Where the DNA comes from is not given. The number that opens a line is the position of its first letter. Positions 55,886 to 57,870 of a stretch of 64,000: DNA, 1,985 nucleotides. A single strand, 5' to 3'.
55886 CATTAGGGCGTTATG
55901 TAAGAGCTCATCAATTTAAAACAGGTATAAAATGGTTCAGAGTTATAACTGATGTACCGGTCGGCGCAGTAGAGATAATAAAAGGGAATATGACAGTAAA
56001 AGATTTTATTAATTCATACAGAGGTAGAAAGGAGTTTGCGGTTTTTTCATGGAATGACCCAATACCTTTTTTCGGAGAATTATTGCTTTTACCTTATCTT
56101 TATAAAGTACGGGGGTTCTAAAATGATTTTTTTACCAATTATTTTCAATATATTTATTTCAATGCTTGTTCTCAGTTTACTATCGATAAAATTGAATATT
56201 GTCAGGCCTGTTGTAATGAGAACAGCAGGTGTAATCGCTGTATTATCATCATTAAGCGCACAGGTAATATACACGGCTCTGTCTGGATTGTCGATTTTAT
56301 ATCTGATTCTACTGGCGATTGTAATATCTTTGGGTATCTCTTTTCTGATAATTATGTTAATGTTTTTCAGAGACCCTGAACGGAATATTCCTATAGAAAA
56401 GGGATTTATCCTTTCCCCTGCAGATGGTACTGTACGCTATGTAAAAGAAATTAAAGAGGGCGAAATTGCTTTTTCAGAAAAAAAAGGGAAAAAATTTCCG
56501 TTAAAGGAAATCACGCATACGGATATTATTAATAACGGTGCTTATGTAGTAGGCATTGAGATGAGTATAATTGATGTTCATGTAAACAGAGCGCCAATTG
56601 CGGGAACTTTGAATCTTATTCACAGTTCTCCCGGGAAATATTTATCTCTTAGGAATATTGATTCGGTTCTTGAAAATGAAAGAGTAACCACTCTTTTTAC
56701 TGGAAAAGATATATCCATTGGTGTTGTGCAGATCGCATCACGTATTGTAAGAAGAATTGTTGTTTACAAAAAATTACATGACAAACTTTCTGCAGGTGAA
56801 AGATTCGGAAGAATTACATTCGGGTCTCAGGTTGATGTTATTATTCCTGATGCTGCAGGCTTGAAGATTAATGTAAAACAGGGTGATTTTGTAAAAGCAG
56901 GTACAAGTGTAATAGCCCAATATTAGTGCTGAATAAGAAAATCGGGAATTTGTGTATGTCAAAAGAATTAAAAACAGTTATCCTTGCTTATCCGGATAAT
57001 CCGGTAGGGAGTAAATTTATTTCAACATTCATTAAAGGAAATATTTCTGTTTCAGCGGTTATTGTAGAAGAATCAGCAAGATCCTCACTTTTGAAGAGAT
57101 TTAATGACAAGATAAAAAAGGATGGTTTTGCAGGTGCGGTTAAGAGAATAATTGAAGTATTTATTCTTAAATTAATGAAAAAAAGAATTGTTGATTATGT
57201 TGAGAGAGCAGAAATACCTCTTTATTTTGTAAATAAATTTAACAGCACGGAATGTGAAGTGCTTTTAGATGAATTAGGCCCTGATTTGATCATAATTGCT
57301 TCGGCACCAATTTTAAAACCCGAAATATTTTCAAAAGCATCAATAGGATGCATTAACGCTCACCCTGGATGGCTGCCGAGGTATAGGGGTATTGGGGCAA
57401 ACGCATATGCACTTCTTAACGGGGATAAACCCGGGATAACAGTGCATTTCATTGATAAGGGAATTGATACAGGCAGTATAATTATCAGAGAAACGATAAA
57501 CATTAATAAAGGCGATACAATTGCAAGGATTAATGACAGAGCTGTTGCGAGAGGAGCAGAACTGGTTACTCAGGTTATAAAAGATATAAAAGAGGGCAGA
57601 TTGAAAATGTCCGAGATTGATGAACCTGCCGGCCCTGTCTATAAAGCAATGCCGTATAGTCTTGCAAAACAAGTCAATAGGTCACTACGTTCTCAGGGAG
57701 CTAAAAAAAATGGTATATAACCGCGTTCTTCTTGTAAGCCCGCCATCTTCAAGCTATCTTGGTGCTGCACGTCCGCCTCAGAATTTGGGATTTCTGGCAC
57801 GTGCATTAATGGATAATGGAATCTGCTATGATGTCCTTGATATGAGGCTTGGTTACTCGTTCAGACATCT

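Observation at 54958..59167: ATP-grasp, PSD-like, formyltransferase and B12 radical SAM cassette inside an EPS locus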

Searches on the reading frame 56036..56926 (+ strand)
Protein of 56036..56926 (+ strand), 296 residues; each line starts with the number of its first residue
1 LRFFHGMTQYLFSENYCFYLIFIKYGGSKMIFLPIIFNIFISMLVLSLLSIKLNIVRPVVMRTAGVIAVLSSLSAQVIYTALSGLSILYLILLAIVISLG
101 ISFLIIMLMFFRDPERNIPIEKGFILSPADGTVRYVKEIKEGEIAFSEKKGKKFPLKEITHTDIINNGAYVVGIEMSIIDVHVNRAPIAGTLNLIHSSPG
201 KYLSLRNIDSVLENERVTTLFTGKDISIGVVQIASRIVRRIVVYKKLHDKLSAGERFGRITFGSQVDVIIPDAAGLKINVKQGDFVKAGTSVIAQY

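Call 3: search_protein_families(library=pfam, proteins=[window:56036-56926:+], max_evalue=0.01)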
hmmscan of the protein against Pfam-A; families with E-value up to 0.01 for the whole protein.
window:56036-56926:+ (296 aa): 1 family
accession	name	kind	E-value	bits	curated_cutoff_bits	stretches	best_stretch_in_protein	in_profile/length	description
PF02666.20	PS_Dcarbxylase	-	1.9e-40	139.1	22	1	105-293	3-197/198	Phosphatidylserine decarboxylase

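Call 4: search_protein_families(library=ncbifam, proteins=[window:56036-56926:+], max_evalue=0.01)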
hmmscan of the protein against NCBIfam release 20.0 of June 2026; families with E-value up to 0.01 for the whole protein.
window:56036-56926:+ (296 aa): 14 families
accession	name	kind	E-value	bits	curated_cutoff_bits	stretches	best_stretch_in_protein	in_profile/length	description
NF003685.0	PRK05305.2-5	equivalog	9.5e-49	165.4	183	1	76-295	8-192/198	phosphatidylserine decarboxylase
NF003678.0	PRK05305.1-2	equivalog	1.1e-45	155.6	225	2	153-295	75-216/218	phosphatidylserine decarboxylase family protein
TIGR00164.2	AS_decarb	equivalog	5.8e-42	143.4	230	1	84-295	13-210/215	archaetidylserine decarboxylase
NF003682.0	PRK05305.2-2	equivalog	7.7e-41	139.8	284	2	143-296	62-212/212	phosphatidylserine decarboxylase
NF003677.0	PRK05305.1-1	equivalog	1.9e-39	135.3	315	1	85-296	28-220/232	phosphatidylserine decarboxylase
NF003679.0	PRK05305.1-3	equivalog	1.4e-37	129.5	252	1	95-295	50-232/234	phosphatidylserine decarboxylase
NF003683.0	PRK05305.2-3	equivalog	1.7e-37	128.8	244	2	169-295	76-202/204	phosphatidylserine decarboxylase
NF003684.0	PRK05305.2-4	equivalog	8.1e-34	117.1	317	1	88-295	23-213/228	phosphatidylserine decarboxylase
NF003680.0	PRK05305.1-5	equivalog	1.1e-32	113.2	262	2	165-295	84-213/217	phosphatidylserine decarboxylase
NF038088.1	anchor_synt_D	exception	3.5e-32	111.5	240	2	171-294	72-193/194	protein sorting system archaetidylserine decarboxylase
NF003681.0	PRK05305.2-1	equivalog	5.4e-27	94.7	377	1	98-295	38-217/231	phosphatidylserine decarboxylase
NF002853.0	PRK03140.1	equivalog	3.9e-08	32.9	307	1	114-292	70-255/262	phosphatidylserine decarboxylase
TIGR00163.1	PS_decarb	equivalog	1.5e-07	30.8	111.75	1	115-243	27-170/243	archaetidylserine decarboxylase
NF003038.0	PRK03934.1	equivalog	9.6e-06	24.6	285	1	110-218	55-172/267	phosphatidylserine decarboxylase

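Call 17: find_homologous_proteins(query=window:56123-56926:+)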
Query window:56123-56926:+ (267 aa): 7098 proteins with E <= 0.001 among 8000 candidates; the best 120 are listed.
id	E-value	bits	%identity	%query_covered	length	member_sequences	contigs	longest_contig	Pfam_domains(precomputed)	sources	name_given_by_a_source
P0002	2.9e-160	549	100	100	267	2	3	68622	PF02666.21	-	-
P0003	1.4e-123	429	78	100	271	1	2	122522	PF02666.21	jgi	-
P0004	3.1e-78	281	53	91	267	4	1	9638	PF02666.21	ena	-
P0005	4.3e-76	274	52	90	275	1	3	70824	PF02666.21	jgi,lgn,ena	-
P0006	1.1e-64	236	47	86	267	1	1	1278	PF02666.21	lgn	-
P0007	6.6e-64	234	48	92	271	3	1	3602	PF02666.21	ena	-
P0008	2.6e-63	232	48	99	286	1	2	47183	PF02666.21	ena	-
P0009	3.6e-62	228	47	93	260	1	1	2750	PF02666.21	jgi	-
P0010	4.2e-62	228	51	82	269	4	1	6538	PF02666.21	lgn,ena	-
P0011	5.0e-62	228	50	86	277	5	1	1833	PF02666.21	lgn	-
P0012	1.3e-61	226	46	97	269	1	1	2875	PF02666.21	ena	-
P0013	1.5e-61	226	48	87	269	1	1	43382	PF02666.21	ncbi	-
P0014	1.6e-61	226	56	72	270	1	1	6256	PF02666.21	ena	-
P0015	5.0e-61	224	47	87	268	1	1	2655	PF02666.21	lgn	-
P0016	6.9e-61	224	45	93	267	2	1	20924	PF02666.21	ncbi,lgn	-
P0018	1.3e-60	223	45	93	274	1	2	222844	PF02666.21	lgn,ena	-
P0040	1.8e-57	213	51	81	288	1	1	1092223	PF02666.21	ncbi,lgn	ncbi:MAG: phosphatidylserine decarboxylase [Candidatus Zhuqueibacterota bacterium]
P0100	8.8e-54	201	45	96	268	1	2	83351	PF02666.21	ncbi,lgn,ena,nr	ncbi:MAG TPA: phosphatidylserine decarboxylase family protein [Dehalococcoidia bacterium]|nr:phospha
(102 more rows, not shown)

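Call 18: find_encoding_contigs(protein=P0003, flank=10000, max_places=2)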
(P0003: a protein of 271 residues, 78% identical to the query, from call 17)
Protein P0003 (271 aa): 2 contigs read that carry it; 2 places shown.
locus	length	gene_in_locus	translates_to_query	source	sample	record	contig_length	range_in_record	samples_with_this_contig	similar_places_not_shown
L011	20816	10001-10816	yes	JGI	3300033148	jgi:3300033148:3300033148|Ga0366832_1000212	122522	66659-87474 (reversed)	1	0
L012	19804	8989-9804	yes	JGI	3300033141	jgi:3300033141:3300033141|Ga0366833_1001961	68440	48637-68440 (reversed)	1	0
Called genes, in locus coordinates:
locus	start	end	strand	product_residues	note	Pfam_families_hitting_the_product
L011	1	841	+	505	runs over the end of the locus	PF12801:Fer4_5, PF00037:Fer4 (faint), PF12798:Fer4_3 (faint), PF13484:Fer4_16 (faint), PF12801:Fer4_5, PF14697:Fer4_21, PF12838:Fer4_7 (weak), PF13187:Fer4_9 (weak), +6 more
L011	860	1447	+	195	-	PF13505:OMP_b-brl, PF13568:OMP_b-brl_2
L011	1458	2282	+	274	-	PF01148:CTP_transf_1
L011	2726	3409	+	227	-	PF00486:Trans_reg_C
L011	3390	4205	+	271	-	PF02397:Bac_transf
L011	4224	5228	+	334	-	PF00106:adh_short (faint), PF01073:3Beta_HSD, PF01370:Epimerase, PF02719:Polysacc_synt_2, PF04321:RmlD_sub_bind, PF16363:GDP_Man_Dehyd, PF13460:NAD_binding_10, PF07993:NAD_binding_4 (weak), +1 more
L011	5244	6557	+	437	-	-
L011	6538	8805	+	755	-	PF02706:Wzz (weak), PF13807:GNVR, PF10609:ParA, PF01656:CbiA (weak), PF13614:AAA_31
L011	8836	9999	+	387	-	PF15632:ATPgrasp_Ter (faint), PF02786:CPSase_L_D2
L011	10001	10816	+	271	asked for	PF02666:PS_Dcarbxylase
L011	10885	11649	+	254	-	PF00551:Formyl_trans_N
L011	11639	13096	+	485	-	PF02310:B12-binding, PF04055:Radical_SAM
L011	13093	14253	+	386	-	PF13579:Glyco_trans_4_4, PF13439:Glyco_transf_4, PF00534:Glycos_transf_1, PF13692:Glyco_trans_1_4, PF13524:Glyco_trans_1_2 (faint)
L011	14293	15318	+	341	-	PF02388:FemAB (faint), PF13480:Acetyltransf_6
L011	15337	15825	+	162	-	PF00132:Hexapep, PF14602:Hexapep_2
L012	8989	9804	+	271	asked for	PF02666:PS_Dcarbxylase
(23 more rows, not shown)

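Call 19: find_encoding_contigs(protein=P0005, flank=10000, max_places=2)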
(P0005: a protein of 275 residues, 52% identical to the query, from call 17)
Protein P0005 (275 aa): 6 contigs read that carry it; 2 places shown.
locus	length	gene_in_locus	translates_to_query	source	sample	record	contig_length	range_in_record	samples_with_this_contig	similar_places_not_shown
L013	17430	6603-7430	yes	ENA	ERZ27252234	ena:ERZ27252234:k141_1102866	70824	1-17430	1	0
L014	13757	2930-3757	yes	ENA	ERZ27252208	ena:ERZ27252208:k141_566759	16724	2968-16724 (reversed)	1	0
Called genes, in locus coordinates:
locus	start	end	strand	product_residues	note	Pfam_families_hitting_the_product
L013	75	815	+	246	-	PF02397:Bac_transf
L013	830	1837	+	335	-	PF01073:3Beta_HSD, PF01370:Epimerase, PF02719:Polysacc_synt_2, PF04321:RmlD_sub_bind, PF05368:NmrA (weak), PF16363:GDP_Man_Dehyd, PF13460:NAD_binding_10, PF07993:NAD_binding_4 (weak)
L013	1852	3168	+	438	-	PF01522:Polysacc_deac_1 (weak)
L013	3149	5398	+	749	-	PF02706:Wzz (weak), PF13807:GNVR, PF10609:ParA (weak), PF01656:CbiA (weak), PF13614:AAA_31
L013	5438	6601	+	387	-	PF02786:CPSase_L_D2 (weak)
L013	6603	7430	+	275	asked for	PF02666:PS_Dcarbxylase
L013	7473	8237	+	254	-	PF00551:Formyl_trans_N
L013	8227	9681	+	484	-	PF02310:B12-binding, PF04055:Radical_SAM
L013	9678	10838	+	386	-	PF13439:Glyco_transf_4, PF13579:Glyco_trans_4_4, PF00534:Glycos_transf_1, PF13692:Glyco_trans_1_4, PF13524:Glyco_trans_1_2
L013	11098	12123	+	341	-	PF13480:Acetyltransf_6, PF02388:FemAB (weak)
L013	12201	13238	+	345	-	PF02388:FemAB (faint), PF13480:Acetyltransf_6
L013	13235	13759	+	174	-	PF00132:Hexapep, PF14602:Hexapep_2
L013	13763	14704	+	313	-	PF01522:Polysacc_deac_1, PF10096:DUF2334 (weak)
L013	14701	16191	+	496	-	PF04932:Wzy_C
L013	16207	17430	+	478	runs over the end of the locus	PF01943:Polysacc_synt, PF13440:Polysacc_synt_3, PF03023:MurJ (weak)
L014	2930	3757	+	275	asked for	PF02666:PS_Dcarbxylase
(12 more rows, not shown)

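Call 20: find_encoding_contigs(protein=P0040, flank=8000, max_places=1)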
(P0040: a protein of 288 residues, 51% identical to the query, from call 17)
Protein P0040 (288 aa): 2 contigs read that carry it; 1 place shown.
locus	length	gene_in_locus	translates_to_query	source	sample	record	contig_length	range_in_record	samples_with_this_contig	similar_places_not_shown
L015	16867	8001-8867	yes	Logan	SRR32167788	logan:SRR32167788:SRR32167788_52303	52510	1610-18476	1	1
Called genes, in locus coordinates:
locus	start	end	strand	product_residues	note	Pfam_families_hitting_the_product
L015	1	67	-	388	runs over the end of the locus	-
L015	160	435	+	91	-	-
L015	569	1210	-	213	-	-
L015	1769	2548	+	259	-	PF02563:Poly_export, PF10531:SLBB, PF22461:SLBB_2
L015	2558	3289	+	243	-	PF02397:Bac_transf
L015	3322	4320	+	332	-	PF01073:3Beta_HSD, PF01370:Epimerase, PF02719:Polysacc_synt_2, PF04321:RmlD_sub_bind, PF16363:GDP_Man_Dehyd, PF13460:NAD_binding_10, PF07993:NAD_binding_4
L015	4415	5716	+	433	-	PF10096:DUF2334 (weak), PF01522:Polysacc_deac_1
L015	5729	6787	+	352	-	PF02388:FemAB (faint), PF13480:Acetyltransf_6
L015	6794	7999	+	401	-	PF15632:ATPgrasp_Ter, PF02786:CPSase_L_D2 (weak)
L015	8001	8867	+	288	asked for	PF02666:PS_Dcarbxylase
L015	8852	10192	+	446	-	PF04015:DUF362 (weak)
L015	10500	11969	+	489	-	PF02310:B12-binding, PF04055:Radical_SAM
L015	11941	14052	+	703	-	PF02706:Wzz (weak), PF13807:GNVR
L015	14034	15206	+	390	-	PF13439:Glyco_transf_4, PF13477:Glyco_trans_4_2 (faint), PF13579:Glyco_trans_4_4, PF00534:Glycos_transf_1, PF13692:Glyco_trans_1_4, PF13524:Glyco_trans_1_2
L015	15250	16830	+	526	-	PF04932:Wzy_C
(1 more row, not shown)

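Call 21: find_encoding_contigs(protein=P0018, flank=8000, max_places=1)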
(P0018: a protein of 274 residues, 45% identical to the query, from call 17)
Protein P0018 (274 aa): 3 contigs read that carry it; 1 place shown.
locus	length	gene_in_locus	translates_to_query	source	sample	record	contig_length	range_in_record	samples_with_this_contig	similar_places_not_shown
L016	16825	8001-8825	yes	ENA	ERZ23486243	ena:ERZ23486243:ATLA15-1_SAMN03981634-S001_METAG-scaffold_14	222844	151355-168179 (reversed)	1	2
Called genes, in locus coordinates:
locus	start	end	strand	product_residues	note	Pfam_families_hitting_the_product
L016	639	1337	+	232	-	PF00072:Response_reg (weak), PF00486:Trans_reg_C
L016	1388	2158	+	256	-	PF02397:Bac_transf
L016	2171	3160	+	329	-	PF01073:3Beta_HSD, PF01370:Epimerase, PF02719:Polysacc_synt_2, PF04321:RmlD_sub_bind, PF05368:NmrA, PF16363:GDP_Man_Dehyd, PF13460:NAD_binding_10, PF07993:NAD_binding_4, +1 more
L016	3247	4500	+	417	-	-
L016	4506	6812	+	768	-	PF02706:Wzz, PF01656:CbiA (faint), PF13807:GNVR, PF10609:ParA, PF13614:AAA_31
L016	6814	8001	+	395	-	PF02786:CPSase_L_D2 (faint)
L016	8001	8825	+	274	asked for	PF02666:PS_Dcarbxylase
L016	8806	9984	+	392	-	PF13439:Glyco_transf_4, PF13579:Glyco_trans_4_4, PF00534:Glycos_transf_1, PF13692:Glyco_trans_1_4, PF13524:Glyco_trans_1_2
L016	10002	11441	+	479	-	PF04932:Wzy_C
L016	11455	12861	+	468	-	PF07602:DUF1565 (faint), PF22842:Pel9A-like_beta_helix, PF14592:Chondroitinas_B (faint), PF05048:NosD (weak), PF13229:Beta_helix, PF05048:NosD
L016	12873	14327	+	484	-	PF01554:MatE (faint), PF01943:Polysacc_synt, PF13440:Polysacc_synt_3, PF03023:MurJ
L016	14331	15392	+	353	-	PF01636:APH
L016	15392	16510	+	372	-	PF13439:Glyco_transf_4, PF13579:Glyco_trans_4_4, PF00534:Glycos_transf_1, PF13692:Glyco_trans_1_4, PF13524:Glyco_trans_1_2 (weak)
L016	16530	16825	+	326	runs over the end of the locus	PF00534:Glycos_transf_1 (weak)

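Call 22: find_encoding_contigs(protein=P0100, flank=8000, max_places=1)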
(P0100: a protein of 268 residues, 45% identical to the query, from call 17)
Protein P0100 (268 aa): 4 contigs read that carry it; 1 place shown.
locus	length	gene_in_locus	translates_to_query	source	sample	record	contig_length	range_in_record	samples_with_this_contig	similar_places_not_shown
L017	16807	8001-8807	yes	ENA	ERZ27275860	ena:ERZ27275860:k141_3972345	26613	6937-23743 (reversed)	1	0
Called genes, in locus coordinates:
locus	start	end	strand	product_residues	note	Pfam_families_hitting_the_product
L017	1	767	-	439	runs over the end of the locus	PF13458:Peripla_BP_6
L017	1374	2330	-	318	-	-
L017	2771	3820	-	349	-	PF13847:Methyltransf_31 (weak), PF08241:Methyltransf_11, PF13649:Methyltransf_25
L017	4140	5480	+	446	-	PF01522:Polysacc_deac_1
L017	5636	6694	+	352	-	PF02388:FemAB (faint), PF13480:Acetyltransf_6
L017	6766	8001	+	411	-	PF15632:ATPgrasp_Ter, PF02786:CPSase_L_D2 (weak)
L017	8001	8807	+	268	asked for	PF02666:PS_Dcarbxylase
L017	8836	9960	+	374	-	-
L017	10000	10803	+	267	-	PF00551:Formyl_trans_N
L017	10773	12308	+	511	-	PF02310:B12-binding, PF04055:Radical_SAM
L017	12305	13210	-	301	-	PF00512:HisKA, PF02518:HATPase_c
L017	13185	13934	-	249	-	PF00072:Response_reg, PF00486:Trans_reg_C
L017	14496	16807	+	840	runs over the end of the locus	PF00072:Response_reg, PF00990:GGDEF, PF01966:HD (faint), PF13487:HD_5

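Call 47: search_solved_structures(query=window:56123-56926:+, max_evalue=0.01, show_alignments=2)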
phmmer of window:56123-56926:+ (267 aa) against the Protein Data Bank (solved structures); distinct sequences matched with E-value up to 0.01: 2.
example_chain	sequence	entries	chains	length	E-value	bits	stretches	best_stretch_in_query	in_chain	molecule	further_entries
7cnw_A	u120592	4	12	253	0.0073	19.2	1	81-204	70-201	Phosphatidylserine decarboxylase beta chain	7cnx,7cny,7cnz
6l06_A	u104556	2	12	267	0.0084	19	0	81-204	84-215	Phosphatidylserine decarboxylase beta chain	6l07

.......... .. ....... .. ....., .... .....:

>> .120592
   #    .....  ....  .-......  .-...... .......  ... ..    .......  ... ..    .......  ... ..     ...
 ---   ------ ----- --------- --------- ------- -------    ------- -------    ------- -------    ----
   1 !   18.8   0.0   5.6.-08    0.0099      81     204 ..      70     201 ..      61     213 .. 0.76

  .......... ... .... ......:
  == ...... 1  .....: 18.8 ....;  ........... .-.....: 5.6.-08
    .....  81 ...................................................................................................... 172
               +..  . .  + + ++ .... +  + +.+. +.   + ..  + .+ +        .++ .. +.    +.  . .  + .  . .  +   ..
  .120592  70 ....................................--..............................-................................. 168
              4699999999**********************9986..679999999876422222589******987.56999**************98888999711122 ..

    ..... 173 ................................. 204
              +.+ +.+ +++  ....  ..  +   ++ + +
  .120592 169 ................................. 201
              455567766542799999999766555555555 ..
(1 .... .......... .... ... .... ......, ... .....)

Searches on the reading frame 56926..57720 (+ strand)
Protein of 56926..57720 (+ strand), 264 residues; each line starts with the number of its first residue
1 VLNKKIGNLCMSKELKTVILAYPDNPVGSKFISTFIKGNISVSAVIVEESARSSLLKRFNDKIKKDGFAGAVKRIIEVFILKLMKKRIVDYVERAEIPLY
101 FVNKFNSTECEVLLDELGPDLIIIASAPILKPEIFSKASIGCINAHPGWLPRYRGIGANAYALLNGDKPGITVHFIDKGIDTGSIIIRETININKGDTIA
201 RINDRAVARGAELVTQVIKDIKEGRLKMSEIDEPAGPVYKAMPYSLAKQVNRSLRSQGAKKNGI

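Call 3: search_protein_families(library=pfam, proteins=[window:56926-57720:+], max_evalue=0.01)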
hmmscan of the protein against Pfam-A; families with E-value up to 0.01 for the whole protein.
window:56926-57720:+ (264 aa): 1 family
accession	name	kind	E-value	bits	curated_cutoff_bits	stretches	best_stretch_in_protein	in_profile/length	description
PF00551.24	Formyl_trans_N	-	2.8e-21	76.5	26.1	1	105-217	66-180/181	Formyl transferase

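Call 4: search_protein_families(library=ncbifam, proteins=[window:56926-57720:+], max_evalue=0.01)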
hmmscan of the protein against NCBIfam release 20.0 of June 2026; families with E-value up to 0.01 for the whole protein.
window:56926-57720:+ (264 aa): 7 families
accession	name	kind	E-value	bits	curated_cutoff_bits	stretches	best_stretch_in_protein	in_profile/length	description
TIGR00460.1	fmt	equivalog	6.4e-23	81.3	201.5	1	82-228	43-191/315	methionyl-tRNA formyltransferase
TIGR00639.1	PurN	equivalog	5.7e-19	68.4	150.1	1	111-228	72-191/192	phosphoribosylglycinamide formyltransferase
NF005998.1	PRK08125.1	equivalog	3e-16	59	777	1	93-237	50-196/649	bifunctional UDP-4-amino-4-deoxy-L-arabinose formyltransferase/UDP-glucuronic acid oxidase ArnA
NF005755.0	PRK07579.1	equivalog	1.4e-15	57.8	238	1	139-227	85-173/245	dTDP-4-amino-4,6-dideoxyglucose formyltransferase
NF005414.0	PRK06988.1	equivalog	2.2e-14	53.2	316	1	89-232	48-193/311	formyltransferase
TIGR00655.1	PurU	equivalog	6.5e-09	35.8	285.95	1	87-202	123-246/280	formyltetrahydrofolate deformylase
NF004684.0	PRK06027.1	subfamily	8.1e-08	32.3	223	1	95-202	136-251/286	formyltetrahydrofolate deformylase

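Call 52: search_solved_structures(query=window:56926-57720:+, max_evalue=0.00001, show_alignments=2)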
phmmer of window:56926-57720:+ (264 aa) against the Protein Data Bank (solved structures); distinct sequences matched with E-value up to 0.00001: 65 (the best 60 are shown).
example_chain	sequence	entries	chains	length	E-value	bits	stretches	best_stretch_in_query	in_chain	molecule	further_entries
3tqq_A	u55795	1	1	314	4.3e-17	65.7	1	82-236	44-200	Methionyl-tRNA formyltransferase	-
3q0i_A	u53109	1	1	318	5.1e-16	62.2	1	95-228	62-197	Methionyl-tRNA formyltransferase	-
5vys_A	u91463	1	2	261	1.8e-14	57.1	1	114-233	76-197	Gdp-mannose 4,6-dehydratase / gdp-4-amino-4,6-dideoxy-d-mannose formyltransferase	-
5vyr_A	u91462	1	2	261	1.8e-14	57.1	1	115-233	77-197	Gdp-mannose 4,6-dehydratase / gdp-4-amino-4,6-dideoxy-d-mannose formyltransferase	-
5vyt_A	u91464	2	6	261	2.5e-14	56.7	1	115-233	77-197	Gdp-mannose 4,6-dehydratase / gdp-4-amino-4,6-dideoxy-d-mannose formyltransferase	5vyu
5uai_A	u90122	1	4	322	2.8e-14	56.5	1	94-235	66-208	Methionyl-tRNA formyltransferase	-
5j9f_A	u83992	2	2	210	5e-14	55.7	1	89-228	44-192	Trifunctional purine biosynthetic protein adenosine-3 | Phosphoribosylglycinamide formyltransferase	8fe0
1zlx_A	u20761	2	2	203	6e-14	55.4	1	89-228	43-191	Phosphoribosylglycinamide formyltransferase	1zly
4zyt_A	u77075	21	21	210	6.5e-14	55.3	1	89-228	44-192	Trifunctional purine biosynthetic protein adenosine-3 | Phosphoribosylglycinamide formyltransferase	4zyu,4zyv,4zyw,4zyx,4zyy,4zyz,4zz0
1meo_A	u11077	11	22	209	6.5e-14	55.3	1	89-228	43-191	Phosphoribosylglycinamide formyltransferase | Trifunctional purine biosynthetic protein adenosine-3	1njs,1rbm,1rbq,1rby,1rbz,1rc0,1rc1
1mej_B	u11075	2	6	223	7.1e-14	55.2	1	89-229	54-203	Phosphoribosylglycinamide formyltransferase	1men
6v33_A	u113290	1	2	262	2.9e-13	53.2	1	128-228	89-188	dTDP-4-amino-4,6-dideoxyglucose formyltransferase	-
1fmt_A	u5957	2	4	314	3.4e-13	52.9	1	82-233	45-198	METHIONYL-TRNA FMET FORMYLTRANSFERASE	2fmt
4iqf_A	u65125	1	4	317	5e-13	52.4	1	111-229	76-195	Methionyl-tRNA formyltransferase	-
1c3e_A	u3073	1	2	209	5.8e-13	52.2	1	113-230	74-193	GLYCINAMIDE RIBONUCLEOTIDE TRANSFORMYLASE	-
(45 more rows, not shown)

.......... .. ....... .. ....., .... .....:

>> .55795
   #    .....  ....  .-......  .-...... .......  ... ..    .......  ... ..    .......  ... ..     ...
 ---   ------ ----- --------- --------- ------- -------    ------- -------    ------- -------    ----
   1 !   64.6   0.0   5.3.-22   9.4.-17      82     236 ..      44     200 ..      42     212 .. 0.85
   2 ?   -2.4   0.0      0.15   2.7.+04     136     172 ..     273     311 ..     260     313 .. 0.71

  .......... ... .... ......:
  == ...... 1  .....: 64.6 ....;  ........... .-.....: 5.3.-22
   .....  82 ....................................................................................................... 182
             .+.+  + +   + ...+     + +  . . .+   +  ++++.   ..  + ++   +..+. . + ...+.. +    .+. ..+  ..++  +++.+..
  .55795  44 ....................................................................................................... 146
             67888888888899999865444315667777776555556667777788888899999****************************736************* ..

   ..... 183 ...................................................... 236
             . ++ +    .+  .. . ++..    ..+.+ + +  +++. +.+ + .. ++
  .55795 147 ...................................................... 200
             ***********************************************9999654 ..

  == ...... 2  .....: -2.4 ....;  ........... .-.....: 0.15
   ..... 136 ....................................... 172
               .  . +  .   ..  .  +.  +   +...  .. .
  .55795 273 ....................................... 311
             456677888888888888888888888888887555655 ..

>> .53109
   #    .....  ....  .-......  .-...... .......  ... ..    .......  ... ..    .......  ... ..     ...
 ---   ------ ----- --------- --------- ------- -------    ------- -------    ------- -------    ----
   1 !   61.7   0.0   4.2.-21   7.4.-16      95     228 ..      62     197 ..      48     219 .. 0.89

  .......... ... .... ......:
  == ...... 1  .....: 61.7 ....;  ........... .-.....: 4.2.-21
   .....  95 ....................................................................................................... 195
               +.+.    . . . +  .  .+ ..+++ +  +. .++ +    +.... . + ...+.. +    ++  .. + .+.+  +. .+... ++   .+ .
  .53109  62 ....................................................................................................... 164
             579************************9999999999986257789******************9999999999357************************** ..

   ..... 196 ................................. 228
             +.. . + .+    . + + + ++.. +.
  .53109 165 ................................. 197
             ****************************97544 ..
